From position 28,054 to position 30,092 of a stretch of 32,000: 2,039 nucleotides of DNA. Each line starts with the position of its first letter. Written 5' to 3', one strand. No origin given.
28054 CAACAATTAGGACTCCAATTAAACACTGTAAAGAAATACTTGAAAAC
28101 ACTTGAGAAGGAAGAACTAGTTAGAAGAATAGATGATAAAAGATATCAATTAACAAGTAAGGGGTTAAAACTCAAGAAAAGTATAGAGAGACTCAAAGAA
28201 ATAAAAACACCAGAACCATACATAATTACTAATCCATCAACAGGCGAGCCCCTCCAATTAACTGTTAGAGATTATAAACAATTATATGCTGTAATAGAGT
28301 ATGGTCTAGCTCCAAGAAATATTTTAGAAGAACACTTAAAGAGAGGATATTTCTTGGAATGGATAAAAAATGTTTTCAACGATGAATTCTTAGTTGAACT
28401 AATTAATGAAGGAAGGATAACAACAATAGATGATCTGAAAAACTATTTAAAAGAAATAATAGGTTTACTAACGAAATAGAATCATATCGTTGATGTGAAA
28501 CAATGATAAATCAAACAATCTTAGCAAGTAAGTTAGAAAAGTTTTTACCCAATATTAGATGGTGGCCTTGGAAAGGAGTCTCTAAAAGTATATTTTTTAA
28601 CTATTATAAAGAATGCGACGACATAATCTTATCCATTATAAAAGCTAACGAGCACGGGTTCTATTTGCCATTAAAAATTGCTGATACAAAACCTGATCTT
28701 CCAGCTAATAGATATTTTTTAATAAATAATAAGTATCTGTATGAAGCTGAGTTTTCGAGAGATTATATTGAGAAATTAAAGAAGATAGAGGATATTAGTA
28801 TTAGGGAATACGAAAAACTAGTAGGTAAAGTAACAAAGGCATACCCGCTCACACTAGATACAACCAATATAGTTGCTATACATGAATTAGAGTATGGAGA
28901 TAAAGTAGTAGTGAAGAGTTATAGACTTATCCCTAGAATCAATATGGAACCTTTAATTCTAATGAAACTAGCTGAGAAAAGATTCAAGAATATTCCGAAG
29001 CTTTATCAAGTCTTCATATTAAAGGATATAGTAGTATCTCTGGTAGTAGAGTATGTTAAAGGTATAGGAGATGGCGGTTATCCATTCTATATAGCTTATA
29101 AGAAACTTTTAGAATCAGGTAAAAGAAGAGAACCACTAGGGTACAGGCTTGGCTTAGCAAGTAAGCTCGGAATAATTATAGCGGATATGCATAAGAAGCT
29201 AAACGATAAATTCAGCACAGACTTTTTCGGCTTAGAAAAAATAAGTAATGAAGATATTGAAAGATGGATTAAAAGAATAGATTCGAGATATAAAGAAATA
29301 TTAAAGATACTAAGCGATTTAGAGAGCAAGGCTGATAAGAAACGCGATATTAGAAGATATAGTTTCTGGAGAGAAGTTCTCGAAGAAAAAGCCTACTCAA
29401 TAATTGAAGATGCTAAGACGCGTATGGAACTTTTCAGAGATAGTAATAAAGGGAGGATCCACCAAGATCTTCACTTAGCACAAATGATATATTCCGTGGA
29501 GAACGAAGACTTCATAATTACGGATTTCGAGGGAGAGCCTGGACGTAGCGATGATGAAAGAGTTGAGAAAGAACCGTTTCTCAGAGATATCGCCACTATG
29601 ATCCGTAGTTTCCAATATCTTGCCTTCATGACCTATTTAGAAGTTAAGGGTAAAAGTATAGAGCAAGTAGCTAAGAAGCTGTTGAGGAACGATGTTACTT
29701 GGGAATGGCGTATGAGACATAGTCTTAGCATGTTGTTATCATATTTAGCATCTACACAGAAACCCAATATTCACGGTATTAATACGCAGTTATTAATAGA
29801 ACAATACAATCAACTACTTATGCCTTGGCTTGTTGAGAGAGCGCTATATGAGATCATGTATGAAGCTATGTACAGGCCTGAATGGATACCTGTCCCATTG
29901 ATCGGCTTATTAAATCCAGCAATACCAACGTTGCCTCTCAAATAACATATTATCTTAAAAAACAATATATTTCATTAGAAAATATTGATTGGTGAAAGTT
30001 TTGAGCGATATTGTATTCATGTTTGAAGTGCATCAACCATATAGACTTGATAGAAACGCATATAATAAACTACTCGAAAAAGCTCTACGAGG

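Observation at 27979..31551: wHTH protein and GH57 enzyme share a ~65-aa C-terminal domain and flank a maltokinase-like kinase: candidate self-regulated alpha-glucan module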

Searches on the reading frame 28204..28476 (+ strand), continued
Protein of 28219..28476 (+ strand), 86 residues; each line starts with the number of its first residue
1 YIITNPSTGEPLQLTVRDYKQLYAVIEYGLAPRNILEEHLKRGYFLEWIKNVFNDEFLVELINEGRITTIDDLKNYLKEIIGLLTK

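Call 71: find_encoding_contigs(protein=P0035, flank=7000, max_places=1)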
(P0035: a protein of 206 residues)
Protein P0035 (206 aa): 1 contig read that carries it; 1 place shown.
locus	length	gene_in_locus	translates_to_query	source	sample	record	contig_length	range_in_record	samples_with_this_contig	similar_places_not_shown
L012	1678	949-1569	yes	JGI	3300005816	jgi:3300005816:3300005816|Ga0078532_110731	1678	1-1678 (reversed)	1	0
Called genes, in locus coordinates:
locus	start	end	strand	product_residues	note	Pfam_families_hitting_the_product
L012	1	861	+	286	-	?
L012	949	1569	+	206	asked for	PF09339:HTH_IclR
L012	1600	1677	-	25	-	?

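Call 72: find_encoding_contigs(protein=P0033, flank=7000, max_places=1)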
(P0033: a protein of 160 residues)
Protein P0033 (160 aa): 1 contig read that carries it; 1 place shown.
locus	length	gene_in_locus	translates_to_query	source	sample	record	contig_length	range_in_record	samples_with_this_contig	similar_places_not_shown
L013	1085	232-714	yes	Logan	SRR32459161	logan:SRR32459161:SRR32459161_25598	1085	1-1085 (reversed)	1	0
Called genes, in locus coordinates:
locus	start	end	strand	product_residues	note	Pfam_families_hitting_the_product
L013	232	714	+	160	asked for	PF14947:HTH_45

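Call 75: search_protein_families(library=pfam, proteins=[L011:4680-5171:+, L012:1-861:+, L010:1045-1521:-, L009:9730-10560:-, L009:12406-16068:+, L009:6386-7660:+, L009:4362-6167:+], max_evalue=0.001)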
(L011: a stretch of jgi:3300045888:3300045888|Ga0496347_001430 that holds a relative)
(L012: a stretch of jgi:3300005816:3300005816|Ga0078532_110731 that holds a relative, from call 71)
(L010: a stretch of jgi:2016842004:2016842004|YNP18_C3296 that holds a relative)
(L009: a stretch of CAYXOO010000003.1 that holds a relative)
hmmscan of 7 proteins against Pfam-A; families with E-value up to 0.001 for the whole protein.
L011:4680-5171:+ (164 aa): 0 families

L012:1-861:+ (286 aa): 0 families

L010:1045-1521:- (158 aa): 2 families
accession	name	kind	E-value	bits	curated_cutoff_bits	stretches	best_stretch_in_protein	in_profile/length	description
PF02915.23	Rubrerythrin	-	3.5e-21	76.4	22.8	1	1-110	20-136/137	Rubrerythrin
PF21349.2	RUBY_RBDX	-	2.2e-12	46.6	26.5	1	127-154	1-28/30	Rubrerythrin, rubredoxin-like domain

L009:9730-10560:- (276 aa): 1 family
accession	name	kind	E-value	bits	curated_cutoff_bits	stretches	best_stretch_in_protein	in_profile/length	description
PF17131.11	LolA_like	-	0.00085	19.5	30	0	97-157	65-128/184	Outer membrane lipoprotein-sorting protein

L009:12406-16068:+ (1221 aa): 6 families
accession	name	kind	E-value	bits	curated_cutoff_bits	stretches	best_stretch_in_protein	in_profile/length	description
PF03415.19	Peptidase_C11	-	4.7e-52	178.2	25.8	1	463-829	1-357/359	Clostripain family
PF13620.12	CarboxypepD_reg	-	2.1e-26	92.5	32.3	2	376-451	2-81/82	Carboxypeptidase regulatory-like domain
PF13715.12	CarbopepD_reg_2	-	2.7e-16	59.8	32.2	1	377-445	2-70/88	CarboxypepD_reg-like domain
PF02369.22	Big_1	-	0.00015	22.2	34.9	0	62-109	22-73/93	Bacterial Ig-like domain (group 1)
PF17210.9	SdrD_B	-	0.00028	21.5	29.7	0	402-434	41-73/112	SdrD B-like domain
PF08308.17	PEGA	-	0.00062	20.1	20.8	0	102-130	29-57/71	PEGA domain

L009:6386-7660:+ (425 aa): 3 families
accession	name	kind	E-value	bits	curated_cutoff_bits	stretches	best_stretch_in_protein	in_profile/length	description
PF12698.13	ABC2_membrane_3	-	4.7e-23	82.3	31.6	1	27-411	2-346/347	ABC-2 family transporter protein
PF12679.13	ABC2_membrane_2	-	2.5e-13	50.4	27.2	1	13-410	2-274/283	ABC-2 family transporter protein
PF01061.29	ABC2_membrane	-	1.6e-09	38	26.9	1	182-383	23-208/211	ABC-2 type transporter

L009:4362-6167:+ (602 aa): 0 families

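Call 76: search_protein_families(library=pfam, alignment_id=A4, max_evalue=1)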
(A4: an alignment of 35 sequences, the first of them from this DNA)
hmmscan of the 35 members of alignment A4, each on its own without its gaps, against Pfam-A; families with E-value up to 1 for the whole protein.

A. member 1, seq(89 aa): 2 families
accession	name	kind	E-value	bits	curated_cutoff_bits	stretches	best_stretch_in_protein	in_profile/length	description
PF07728.20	AAA_5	-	0.03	14.8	22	1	23-87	20-86/139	AAA domain (dynein-related subfamily)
PF22368.2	ChxR_N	-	0.031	15.1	27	1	26-77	43-94/108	Response regulator protein ChxR, N-terminal domain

B. families by the number of members that match (of 35 scanned): 24 families
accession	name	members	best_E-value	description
PF19027.5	DUF5752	5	0.032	Family of unknown function (DUF5752)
PF16739.11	CARD_2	2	0.0071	Caspase recruitment domain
PF14876.11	RSF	2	0.068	Respiratory growth transcriptional regulator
PF24406.1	nSTAND_NTPase4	1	0.014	Novel STAND NTPase 4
PF04692.18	PDGF_N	1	0.017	Platelet-derived growth factor, N terminal region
PF18506.7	RelB-like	1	0.027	RelB Antitoxin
PF07728.20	AAA_5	1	0.03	AAA domain (dynein-related subfamily)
PF22368.2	ChxR_N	1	0.031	Response regulator protein ChxR, N-terminal domain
PF03000.19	NPH3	1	0.039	NPH3 family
PF16756.11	PALB2_WD40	1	0.043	Partner and localizer of BRCA2 WD40 domain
PF05916.17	Sld5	1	0.043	GINS complex protein helical bundle domain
PF02736.25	Myosin_N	1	0.048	Myosin N-terminal SH3-like domain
PF00952.22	Bunya_nucleocap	1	0.052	Bunyavirus nucleocapsid (N) protein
PF15929.10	Myofilin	1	0.056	Myofilin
PF23808.1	DUF7181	1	0.06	Domain of unknown function (DUF7181)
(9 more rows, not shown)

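Call 113: search_protein_families(library=pfam, proteins=[L009:8280-9692:+], max_evalue=10)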
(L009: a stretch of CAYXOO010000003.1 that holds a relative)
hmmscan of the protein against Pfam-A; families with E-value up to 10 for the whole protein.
L009:8280-9692:+ (471 aa): 0 families

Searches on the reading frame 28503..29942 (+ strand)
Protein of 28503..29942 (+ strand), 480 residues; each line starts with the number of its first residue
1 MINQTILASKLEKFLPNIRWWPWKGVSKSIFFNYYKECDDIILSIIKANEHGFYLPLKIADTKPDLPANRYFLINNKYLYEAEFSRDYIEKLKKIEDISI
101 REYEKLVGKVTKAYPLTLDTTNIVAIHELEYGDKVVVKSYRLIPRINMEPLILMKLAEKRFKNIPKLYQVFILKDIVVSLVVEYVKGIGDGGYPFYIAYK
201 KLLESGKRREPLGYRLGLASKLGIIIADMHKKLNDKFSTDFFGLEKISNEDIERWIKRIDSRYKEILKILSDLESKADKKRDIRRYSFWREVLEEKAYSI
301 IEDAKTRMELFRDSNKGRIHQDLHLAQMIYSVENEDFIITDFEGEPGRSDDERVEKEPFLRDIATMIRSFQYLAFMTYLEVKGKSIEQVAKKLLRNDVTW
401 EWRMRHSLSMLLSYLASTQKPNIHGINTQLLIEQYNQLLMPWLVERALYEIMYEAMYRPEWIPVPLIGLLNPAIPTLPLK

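Call 3: search_protein_families(library=pfam, proteins=[window:28503-29942:+], max_evalue=1)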
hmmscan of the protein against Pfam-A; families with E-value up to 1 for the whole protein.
window:28503-29942:+ (480 aa): 0 families

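Call 4: search_protein_families(library=ncbifam, proteins=[window:28503-29942:+], max_evalue=0.1)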
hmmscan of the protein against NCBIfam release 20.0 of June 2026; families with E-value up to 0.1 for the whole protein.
window:28503-29942:+ (480 aa): 4 families
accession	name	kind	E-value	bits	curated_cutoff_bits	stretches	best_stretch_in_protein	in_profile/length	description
TIGR02457.1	TreS_Cterm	hypoth_equivalog_domain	2.4e-38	132.1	375.05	1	129-470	183-526/529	putative maltokinase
NF041273.1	GlcN_kinase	equivalog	8.9e-14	51.5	550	1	114-465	77-383/391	glucosamine kinase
NF011293.0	PRK14705.1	equivalog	2.9e-12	45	2376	1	316-466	331-463/1224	1,4-alpha-glucan branching enzyme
NF052421.1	effector_SseE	equivalog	0.00034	20.6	110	0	128-161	21-54/124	type III secretion system effector protein SseE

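Call 19: search_solved_structures(query=window:28503-29942:+, max_evalue=0.01)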
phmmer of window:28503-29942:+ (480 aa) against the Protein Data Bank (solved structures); distinct sequences matched with E-value up to 0.01: 3.
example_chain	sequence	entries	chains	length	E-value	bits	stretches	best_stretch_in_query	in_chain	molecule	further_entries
4u94_A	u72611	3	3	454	4.5e-17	65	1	314-467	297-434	Maltokinase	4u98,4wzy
5jy7_I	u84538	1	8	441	5.6e-16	61.4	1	317-467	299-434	Maltokinase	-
4o7o_A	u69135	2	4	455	1.6e-14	56.5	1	317-468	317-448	Maltokinase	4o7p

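Call 89: search_solved_structures(query=window:28503-29942:+, max_evalue=0.001, show_alignments=1)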
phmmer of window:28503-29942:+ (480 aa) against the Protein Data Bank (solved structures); distinct sequences matched with E-value up to 0.001: 3.
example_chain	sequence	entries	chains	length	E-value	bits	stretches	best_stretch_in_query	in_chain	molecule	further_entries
4u94_A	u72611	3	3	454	4.5e-17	65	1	314-467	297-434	Maltokinase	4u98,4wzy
5jy7_I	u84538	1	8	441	5.6e-16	61.4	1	317-467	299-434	Maltokinase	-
4o7o_A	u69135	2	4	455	1.6e-14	56.5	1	317-468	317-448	Maltokinase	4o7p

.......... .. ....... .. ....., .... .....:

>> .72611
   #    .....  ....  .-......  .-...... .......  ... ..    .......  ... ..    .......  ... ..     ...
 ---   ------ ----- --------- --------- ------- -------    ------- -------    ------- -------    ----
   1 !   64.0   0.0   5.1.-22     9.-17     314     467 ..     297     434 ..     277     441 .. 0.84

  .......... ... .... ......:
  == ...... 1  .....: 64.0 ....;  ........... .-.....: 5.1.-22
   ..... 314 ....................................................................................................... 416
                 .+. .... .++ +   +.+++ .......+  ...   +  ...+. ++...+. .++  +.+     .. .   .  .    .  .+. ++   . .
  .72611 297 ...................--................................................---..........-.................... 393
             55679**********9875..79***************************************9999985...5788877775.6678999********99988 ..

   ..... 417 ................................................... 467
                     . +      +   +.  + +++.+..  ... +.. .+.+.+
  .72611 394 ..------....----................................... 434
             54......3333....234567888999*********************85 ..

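Call 113: search_protein_families(library=pfam, proteins=[window:28503-29942:+], max_evalue=10)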
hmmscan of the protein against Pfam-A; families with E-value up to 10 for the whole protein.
window:28503-29942:+ (480 aa): 0 families
